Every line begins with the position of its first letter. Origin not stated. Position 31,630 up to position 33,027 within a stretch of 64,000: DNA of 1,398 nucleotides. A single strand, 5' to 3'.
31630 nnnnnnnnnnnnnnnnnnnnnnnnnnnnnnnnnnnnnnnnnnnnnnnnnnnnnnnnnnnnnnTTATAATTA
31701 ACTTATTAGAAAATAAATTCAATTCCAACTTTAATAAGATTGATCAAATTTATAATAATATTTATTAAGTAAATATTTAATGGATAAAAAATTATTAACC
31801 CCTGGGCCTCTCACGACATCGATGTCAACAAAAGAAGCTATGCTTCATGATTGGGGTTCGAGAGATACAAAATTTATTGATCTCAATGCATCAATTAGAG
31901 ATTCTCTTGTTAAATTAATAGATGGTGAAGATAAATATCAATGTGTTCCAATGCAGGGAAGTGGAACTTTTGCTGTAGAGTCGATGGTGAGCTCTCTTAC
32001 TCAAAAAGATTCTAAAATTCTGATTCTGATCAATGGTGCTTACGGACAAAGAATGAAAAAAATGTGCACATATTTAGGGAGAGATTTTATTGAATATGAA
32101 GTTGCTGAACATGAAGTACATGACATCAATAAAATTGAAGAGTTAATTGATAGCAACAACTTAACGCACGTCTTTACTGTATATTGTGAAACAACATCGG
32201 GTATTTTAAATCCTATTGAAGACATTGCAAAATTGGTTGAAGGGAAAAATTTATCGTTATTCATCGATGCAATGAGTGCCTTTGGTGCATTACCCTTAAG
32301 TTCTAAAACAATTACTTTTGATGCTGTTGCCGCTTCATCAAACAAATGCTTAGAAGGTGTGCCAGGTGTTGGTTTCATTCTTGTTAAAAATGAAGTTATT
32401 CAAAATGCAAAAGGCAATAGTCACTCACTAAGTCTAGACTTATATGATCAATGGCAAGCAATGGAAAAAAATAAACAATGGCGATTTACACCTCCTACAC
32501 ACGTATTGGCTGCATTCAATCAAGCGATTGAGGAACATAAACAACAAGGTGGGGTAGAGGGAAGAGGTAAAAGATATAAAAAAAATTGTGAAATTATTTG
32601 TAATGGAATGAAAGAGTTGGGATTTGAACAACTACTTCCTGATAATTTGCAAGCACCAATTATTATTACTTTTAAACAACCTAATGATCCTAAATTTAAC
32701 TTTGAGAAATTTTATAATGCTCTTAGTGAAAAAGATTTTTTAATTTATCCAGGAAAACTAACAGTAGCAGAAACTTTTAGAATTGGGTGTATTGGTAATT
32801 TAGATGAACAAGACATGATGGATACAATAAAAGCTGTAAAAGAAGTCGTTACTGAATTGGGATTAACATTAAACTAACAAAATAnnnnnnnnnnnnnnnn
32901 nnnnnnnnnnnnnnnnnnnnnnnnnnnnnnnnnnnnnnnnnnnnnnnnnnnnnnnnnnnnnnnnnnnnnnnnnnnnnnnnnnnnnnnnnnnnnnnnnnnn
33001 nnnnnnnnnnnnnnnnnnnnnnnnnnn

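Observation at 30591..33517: Orphan PhnZ-like HD di-iron oxygenase with no PhnY*/TmpA hydroxylase partner, flanked by a CX5R phosphatase and an AllA-fold protein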

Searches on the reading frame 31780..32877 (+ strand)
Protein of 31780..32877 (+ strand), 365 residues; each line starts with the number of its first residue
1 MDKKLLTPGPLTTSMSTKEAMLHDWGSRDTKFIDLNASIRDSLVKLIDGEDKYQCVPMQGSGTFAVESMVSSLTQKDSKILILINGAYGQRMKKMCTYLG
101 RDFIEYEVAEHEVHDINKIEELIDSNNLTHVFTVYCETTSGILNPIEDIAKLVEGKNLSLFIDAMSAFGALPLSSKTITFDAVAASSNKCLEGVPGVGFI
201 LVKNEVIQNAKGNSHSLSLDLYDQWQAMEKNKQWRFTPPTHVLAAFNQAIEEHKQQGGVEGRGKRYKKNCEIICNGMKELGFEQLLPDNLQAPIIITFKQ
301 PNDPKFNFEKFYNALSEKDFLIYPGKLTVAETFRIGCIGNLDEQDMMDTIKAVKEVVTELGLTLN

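Call 3: search_protein_families(library=ncbifam, proteins=[window:31780-32877:+], max_evalue=0.01)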
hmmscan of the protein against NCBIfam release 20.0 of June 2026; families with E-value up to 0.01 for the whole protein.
window:31780-32877:+ (365 aa): 21 families
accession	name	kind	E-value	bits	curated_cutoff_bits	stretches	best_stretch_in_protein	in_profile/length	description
NF010006.0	PRK13479.1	equivalog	1.4e-153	511.4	296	1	3-361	6-365/369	2-aminoethylphosphonate--pyruvate transaminase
TIGR03301.1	PhnW-AepZ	equivalog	3.9e-140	467.3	360.8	1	5-356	2-354/355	2-aminoethylphosphonate aminotransferase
TIGR02326.1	transamin_PhnW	equivalog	3.5e-138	460.6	400.8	1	5-357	6-360/363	2-aminoethylphosphonate--pyruvate transaminase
NF046070.1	PyrdoxPyrvTramin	equivalog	1.5e-30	106.3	600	1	7-303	10-309/369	pyridoxamine--pyruvate transaminase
TIGR01364.1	serC_1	equivalog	2.7e-15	56.1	443.6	1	27-278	38-277/358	phosphoserine transaminase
NF045640.1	AspGlyoxATaseBhcA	equivalog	1.1e-14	54.1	650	1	5-363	7-370/395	L-aspartate--glyoxylate aminotransferase BhcA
NF003764.0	PRK05355.1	equivalog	1.3e-14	53.9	253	1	26-276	40-274/357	3-phosphoserine/phosphohydroxythreonine transaminase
TIGR04343.1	egtE_PLP_lyase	equivalog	5.8e-12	45.1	400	1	56-256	74-267/370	ergothioneine biosynthesis PLP-dependent enzyme EgtE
NF002806.0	PRK02948.1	subfamily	1.1e-10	41.1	304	1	15-206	27-216/381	IscS subfamily cysteine desulfurase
TIGR03402.1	FeS_nifS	equivalog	1.1e-09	37.5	530.75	1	23-206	34-214/379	cysteine desulfurase NifS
TIGR01977.1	am_tr_V_EF2568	hypoth_equivalog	5.8e-09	35.4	377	1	39-206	49-216/376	cysteine desulfurase family protein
TIGR01979.1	sufS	subfamily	6e-08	31.9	475.1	1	92-209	125-240/403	SufS family cysteine desulfurase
TIGR03403.1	nifS_epsilon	equivalog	1.7e-07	30.4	587.7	1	92-206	103-218/382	NifS family cysteine desulfurase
TIGR03812.1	tyr_de_CO2_Arch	equivalog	5e-06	25.6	299.4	1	75-171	102-196/375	tyrosine decarboxylase MfnA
TIGR02006.1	IscS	equivalog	1.9e-05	23.8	643.2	1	106-204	122-218/402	IscS subfamily cysteine desulfurase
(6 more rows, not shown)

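Call 4: search_protein_families(library=pfam, proteins=[window:31780-32877:+], max_evalue=0.01)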
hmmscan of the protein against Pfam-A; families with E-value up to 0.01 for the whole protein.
window:31780-32877:+ (365 aa): 3 families
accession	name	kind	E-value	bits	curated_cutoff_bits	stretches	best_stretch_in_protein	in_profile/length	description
PF00266.25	Aminotran_5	-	6.2e-21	75.2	21.5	1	29-299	38-315/371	Aminotransferase class-V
PF00155.27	Aminotran_1_2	-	3.9e-08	33.3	19.7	1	59-348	71-356/361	Aminotransferase class I and II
PF01053.26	Cys_Met_Meta_PP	-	2.7e-05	23.4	27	1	58-209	72-220/381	Cys/Met metabolism PLP-dependent enzyme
